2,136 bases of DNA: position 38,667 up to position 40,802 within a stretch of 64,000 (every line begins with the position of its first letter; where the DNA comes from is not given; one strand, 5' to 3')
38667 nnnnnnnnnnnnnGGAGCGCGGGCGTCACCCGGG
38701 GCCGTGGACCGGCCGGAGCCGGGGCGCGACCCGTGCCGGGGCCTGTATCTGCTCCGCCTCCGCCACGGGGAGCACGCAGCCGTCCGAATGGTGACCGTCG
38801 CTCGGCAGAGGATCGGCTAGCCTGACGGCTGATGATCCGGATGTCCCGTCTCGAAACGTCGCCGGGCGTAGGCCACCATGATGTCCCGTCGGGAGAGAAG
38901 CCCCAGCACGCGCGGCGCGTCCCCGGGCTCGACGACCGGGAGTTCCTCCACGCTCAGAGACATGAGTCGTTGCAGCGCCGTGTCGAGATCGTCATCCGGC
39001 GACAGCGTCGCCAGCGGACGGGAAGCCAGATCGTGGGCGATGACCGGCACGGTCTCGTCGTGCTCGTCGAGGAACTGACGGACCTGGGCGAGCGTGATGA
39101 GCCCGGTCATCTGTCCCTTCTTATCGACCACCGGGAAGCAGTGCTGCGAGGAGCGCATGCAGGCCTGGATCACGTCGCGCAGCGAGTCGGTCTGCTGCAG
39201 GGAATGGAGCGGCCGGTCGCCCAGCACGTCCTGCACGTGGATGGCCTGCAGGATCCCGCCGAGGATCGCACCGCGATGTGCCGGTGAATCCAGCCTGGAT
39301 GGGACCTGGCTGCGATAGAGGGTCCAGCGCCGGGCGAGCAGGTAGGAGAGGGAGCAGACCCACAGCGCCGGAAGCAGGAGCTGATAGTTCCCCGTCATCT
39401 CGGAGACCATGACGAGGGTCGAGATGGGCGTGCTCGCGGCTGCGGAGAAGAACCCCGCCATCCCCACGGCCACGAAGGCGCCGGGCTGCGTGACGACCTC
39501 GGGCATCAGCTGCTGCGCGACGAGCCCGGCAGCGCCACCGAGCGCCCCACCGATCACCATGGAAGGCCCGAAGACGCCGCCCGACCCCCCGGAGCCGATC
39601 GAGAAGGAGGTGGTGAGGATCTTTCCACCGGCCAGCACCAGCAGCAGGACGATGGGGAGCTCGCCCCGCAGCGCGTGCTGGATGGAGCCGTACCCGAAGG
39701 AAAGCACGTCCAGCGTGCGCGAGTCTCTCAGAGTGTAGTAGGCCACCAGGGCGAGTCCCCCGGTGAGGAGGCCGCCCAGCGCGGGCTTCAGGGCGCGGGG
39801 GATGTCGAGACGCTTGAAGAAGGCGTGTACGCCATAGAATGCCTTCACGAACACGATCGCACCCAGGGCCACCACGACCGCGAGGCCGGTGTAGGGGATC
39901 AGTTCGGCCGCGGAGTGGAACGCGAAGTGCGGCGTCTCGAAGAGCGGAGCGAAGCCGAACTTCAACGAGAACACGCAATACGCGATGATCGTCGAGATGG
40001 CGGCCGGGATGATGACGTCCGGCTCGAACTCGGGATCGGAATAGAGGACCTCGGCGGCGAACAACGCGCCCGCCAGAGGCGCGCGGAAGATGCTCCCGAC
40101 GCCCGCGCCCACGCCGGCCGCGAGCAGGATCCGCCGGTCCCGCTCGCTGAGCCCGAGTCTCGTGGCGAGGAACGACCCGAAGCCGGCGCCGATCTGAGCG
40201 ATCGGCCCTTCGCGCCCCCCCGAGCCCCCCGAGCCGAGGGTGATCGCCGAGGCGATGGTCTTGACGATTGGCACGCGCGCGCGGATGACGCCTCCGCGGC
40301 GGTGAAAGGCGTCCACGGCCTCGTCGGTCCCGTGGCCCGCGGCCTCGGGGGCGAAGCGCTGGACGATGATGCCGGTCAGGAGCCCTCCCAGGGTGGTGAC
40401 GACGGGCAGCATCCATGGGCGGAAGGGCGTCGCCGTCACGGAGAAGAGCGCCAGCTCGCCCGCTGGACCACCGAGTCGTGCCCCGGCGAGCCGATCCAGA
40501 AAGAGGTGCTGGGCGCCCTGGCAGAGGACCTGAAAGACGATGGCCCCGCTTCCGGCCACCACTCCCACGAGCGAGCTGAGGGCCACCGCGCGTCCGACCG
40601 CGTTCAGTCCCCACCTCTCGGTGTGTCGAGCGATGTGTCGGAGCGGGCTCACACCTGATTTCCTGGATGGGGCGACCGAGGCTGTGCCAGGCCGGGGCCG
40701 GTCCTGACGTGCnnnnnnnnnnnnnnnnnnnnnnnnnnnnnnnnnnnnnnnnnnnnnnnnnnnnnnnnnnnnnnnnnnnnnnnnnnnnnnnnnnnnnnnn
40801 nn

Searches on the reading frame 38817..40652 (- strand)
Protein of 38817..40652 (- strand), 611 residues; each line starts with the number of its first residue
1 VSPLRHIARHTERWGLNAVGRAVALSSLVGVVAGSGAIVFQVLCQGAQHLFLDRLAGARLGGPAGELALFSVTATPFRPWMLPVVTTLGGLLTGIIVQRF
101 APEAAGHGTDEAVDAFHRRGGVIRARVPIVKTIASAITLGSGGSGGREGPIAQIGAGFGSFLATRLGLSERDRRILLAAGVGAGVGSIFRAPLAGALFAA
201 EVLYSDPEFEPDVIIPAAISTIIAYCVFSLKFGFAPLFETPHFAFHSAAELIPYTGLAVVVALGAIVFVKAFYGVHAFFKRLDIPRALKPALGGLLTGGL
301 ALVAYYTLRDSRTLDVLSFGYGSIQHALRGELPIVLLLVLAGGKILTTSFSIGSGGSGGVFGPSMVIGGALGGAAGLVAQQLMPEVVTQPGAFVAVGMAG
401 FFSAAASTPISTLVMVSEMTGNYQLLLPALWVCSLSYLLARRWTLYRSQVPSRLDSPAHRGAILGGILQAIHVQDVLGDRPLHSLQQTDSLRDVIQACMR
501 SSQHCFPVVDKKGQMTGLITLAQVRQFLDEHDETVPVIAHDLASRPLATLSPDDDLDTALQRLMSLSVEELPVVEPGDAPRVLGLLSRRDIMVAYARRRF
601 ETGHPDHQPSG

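Call 49: find_encoding_contigs(protein=window:38817-40652:-, flank=1000, max_places=3)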
Protein window:38817-40652:- (611 aa): 1 contig read that carries it; 1 place shown.
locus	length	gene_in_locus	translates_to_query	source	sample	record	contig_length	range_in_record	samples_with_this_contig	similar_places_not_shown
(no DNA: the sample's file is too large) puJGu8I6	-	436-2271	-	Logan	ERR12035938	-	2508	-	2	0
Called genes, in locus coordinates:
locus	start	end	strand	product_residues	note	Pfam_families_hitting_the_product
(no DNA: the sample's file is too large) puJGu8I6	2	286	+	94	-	?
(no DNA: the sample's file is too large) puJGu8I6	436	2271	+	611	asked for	PF00654:Voltage_CLC, PF00571:CBS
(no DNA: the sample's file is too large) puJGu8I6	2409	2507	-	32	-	?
